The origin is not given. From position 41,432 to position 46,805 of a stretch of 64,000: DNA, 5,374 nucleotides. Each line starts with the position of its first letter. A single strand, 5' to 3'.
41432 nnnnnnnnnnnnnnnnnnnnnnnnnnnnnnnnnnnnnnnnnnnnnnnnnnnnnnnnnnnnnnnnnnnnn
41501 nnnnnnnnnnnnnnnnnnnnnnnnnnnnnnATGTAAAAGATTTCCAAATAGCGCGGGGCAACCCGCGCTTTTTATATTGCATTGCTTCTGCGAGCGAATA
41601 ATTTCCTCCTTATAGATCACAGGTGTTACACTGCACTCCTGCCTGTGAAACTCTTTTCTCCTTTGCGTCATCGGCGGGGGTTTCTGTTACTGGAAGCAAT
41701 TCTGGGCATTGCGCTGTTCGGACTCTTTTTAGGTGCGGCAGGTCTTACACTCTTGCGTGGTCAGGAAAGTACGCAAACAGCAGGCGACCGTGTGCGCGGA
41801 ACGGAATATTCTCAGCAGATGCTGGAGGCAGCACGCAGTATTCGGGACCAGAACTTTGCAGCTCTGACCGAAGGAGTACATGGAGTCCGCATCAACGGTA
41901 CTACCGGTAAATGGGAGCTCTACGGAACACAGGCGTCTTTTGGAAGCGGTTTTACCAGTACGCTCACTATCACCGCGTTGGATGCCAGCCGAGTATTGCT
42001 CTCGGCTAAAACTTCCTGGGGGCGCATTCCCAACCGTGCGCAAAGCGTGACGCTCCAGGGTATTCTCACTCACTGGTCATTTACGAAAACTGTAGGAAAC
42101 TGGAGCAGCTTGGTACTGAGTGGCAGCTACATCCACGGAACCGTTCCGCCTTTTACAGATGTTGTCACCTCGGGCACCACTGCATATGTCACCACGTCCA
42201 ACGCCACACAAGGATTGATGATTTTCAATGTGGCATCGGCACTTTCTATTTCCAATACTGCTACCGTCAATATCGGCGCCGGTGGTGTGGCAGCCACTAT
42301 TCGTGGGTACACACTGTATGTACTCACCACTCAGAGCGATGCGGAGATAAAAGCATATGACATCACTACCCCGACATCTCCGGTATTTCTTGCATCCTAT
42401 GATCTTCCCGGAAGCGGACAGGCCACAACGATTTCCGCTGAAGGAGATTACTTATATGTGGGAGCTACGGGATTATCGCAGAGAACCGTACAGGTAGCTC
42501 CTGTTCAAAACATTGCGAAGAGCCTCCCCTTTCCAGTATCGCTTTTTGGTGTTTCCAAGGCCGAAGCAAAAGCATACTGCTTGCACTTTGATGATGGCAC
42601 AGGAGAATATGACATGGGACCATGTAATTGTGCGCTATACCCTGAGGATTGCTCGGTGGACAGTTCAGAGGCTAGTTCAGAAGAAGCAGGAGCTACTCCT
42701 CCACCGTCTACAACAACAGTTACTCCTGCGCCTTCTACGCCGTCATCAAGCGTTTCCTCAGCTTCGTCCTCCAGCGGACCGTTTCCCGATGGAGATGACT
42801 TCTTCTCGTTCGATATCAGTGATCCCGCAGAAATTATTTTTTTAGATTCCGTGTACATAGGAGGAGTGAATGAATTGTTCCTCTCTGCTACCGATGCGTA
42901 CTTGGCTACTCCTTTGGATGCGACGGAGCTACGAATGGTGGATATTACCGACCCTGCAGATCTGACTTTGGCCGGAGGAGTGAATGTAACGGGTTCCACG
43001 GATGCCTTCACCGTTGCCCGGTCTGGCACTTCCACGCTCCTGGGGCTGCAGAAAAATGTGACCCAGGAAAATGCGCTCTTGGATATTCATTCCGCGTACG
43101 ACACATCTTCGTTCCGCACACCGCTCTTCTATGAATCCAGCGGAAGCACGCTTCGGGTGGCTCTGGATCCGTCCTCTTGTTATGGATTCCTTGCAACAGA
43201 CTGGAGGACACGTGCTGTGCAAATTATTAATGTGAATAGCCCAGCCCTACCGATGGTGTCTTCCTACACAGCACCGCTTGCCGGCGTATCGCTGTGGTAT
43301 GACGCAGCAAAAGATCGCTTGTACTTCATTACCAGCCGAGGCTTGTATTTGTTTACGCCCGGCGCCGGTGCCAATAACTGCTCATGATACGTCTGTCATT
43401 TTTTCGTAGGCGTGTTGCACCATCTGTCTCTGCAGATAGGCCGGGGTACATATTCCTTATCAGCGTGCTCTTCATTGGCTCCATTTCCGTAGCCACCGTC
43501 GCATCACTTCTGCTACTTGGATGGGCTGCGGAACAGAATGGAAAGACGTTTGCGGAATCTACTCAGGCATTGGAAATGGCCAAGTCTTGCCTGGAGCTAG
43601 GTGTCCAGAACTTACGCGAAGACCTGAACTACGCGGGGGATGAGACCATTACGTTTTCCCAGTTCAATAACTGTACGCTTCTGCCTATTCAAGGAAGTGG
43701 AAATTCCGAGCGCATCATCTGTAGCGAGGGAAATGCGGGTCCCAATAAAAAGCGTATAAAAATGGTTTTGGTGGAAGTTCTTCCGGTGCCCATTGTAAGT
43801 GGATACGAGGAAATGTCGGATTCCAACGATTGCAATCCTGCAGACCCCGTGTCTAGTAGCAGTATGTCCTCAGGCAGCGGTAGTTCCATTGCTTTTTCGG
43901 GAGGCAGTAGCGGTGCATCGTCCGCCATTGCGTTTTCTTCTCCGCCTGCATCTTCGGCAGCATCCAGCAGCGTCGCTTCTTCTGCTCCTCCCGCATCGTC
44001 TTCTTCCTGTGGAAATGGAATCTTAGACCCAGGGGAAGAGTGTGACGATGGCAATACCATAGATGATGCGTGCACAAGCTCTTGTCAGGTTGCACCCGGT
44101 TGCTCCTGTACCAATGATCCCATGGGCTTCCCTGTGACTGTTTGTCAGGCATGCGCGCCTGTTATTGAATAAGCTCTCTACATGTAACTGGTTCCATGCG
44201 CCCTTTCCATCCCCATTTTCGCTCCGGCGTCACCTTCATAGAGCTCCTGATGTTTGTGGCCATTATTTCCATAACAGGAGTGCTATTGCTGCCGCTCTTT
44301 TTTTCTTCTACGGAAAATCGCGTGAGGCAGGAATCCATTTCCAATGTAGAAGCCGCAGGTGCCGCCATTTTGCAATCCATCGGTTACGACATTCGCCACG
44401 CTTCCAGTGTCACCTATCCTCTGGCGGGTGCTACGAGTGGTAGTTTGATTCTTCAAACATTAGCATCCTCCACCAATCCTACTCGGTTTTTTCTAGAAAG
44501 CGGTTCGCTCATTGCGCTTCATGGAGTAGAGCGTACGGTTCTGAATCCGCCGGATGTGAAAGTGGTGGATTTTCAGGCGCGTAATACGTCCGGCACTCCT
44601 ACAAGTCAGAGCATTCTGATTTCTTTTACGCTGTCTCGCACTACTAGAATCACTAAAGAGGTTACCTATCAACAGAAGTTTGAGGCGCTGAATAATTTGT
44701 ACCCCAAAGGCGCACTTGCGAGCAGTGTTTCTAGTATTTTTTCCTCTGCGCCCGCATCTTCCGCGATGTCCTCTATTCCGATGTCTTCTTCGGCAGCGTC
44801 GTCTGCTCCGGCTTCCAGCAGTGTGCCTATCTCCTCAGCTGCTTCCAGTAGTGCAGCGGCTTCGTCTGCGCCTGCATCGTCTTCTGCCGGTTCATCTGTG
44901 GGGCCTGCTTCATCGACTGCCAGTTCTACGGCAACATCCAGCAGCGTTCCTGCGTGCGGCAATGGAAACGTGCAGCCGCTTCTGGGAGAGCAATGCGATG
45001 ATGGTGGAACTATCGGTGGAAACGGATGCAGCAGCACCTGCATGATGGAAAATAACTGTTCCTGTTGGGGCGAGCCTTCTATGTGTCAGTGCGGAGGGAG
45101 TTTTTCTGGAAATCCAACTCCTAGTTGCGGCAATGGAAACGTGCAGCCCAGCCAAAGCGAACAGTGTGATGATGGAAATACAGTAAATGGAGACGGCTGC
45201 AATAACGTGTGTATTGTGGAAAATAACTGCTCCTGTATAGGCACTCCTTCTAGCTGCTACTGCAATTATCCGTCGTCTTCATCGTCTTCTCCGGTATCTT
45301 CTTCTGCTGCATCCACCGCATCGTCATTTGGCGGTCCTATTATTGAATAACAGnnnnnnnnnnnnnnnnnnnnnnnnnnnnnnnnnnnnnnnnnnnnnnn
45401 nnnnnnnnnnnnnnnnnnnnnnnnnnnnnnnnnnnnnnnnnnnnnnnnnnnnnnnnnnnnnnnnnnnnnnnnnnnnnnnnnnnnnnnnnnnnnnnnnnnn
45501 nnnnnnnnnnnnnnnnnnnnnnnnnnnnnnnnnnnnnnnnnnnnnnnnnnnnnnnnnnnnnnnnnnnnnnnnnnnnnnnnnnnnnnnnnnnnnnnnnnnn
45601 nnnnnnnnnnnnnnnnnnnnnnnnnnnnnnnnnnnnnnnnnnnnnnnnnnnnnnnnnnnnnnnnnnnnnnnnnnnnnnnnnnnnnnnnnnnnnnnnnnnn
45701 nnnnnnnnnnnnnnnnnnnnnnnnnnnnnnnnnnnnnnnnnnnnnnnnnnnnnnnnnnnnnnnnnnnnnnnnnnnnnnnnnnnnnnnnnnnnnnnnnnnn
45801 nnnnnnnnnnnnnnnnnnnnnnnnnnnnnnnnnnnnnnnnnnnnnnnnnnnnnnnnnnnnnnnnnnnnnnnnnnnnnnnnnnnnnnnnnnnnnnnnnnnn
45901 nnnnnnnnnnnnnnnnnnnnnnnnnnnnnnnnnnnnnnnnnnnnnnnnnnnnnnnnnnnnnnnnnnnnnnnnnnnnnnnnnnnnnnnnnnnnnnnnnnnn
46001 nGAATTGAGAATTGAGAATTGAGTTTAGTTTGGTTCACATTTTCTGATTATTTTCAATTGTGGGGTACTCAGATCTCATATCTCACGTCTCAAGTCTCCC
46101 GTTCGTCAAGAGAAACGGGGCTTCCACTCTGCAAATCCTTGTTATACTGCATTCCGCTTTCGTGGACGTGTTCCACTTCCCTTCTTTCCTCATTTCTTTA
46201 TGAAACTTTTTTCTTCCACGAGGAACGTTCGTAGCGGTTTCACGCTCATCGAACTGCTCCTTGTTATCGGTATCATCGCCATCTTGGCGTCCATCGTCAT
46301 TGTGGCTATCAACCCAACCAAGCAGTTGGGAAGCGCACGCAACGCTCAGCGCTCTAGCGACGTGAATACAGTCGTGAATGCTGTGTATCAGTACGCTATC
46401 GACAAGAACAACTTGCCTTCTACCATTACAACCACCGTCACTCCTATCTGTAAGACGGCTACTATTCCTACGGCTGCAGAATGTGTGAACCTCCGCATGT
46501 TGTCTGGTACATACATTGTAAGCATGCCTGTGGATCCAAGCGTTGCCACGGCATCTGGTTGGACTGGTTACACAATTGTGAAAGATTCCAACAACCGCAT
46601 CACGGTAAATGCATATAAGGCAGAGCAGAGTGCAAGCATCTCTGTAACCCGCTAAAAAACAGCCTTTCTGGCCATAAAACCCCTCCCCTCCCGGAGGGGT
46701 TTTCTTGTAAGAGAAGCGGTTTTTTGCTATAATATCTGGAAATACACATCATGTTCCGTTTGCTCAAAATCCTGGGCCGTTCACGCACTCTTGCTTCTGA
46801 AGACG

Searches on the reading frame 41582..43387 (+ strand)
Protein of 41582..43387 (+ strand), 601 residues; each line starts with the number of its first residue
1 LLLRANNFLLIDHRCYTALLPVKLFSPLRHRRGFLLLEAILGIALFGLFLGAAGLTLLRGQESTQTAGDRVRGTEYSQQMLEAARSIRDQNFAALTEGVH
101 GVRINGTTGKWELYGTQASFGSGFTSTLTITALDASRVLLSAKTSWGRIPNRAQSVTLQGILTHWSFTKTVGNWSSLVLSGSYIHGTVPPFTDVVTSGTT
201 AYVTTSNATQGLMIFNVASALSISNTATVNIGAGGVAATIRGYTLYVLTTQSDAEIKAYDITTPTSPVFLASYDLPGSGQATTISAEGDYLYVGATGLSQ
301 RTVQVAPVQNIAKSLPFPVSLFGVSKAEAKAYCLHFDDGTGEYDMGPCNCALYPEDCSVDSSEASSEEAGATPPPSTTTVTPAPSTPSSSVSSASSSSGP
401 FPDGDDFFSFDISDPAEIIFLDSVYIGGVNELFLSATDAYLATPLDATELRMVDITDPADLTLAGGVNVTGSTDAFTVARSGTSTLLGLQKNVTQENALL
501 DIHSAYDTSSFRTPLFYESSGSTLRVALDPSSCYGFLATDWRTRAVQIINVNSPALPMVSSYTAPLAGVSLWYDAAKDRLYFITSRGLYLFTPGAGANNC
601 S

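Call 94: search_protein_families(library=pfam, proteins=[window:41582-43387:+], max_evalue=0.001)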
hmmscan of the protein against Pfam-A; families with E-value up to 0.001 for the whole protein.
window:41582-43387:+ (601 aa): 1 family
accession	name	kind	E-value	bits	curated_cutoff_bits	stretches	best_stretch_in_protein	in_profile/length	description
PF08309.17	LVIVD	-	0.0002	21.1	20.2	0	279-294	2-17/42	LVIVD repeat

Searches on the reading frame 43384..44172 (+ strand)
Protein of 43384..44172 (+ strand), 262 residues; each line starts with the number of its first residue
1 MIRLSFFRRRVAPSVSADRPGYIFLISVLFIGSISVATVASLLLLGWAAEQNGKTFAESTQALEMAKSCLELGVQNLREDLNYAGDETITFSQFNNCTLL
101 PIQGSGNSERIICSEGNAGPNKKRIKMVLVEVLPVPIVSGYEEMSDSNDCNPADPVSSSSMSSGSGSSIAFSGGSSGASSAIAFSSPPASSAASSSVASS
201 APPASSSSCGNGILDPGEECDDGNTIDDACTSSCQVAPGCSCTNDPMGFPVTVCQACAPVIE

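Call 94: search_protein_families(library=pfam, proteins=[window:43384-44172:+], max_evalue=0.001)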
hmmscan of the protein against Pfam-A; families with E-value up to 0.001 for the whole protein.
window:43384-44172:+ (262 aa): 1 family
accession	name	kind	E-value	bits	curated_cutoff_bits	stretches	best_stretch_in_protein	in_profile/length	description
PF13948.11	DUF4215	-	7.8e-05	23.3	27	1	207-235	19-47/47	Domain of unknown function (DUF4215)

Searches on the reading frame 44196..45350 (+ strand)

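Call 95: search_protein_families(library=pfam, proteins=[window:44196-45350:+], max_evalue=0.001)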
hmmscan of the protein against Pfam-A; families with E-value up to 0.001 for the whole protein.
window:44196-45350:+ (384 aa): 1 family
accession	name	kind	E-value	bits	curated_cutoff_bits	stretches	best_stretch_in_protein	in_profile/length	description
PF13948.11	DUF4215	-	1.3e-09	38.6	27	1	309-339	19-46/47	Domain of unknown function (DUF4215)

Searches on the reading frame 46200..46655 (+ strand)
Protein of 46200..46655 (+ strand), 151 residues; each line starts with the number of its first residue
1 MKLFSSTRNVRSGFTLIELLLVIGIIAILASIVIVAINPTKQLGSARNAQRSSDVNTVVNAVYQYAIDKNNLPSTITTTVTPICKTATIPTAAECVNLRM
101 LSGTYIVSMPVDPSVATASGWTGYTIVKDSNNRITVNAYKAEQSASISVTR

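Call 9: search_protein_families(library=pfam, proteins=[window:46200-46655:+])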
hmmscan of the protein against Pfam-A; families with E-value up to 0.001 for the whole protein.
window:46200-46655:+ (151 aa): 1 family
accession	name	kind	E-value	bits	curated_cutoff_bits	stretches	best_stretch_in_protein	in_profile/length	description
PF07963.17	N_methyl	-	3e-07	30.2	21.2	1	9-33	2-26/27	Prokaryotic N-terminal methylation motif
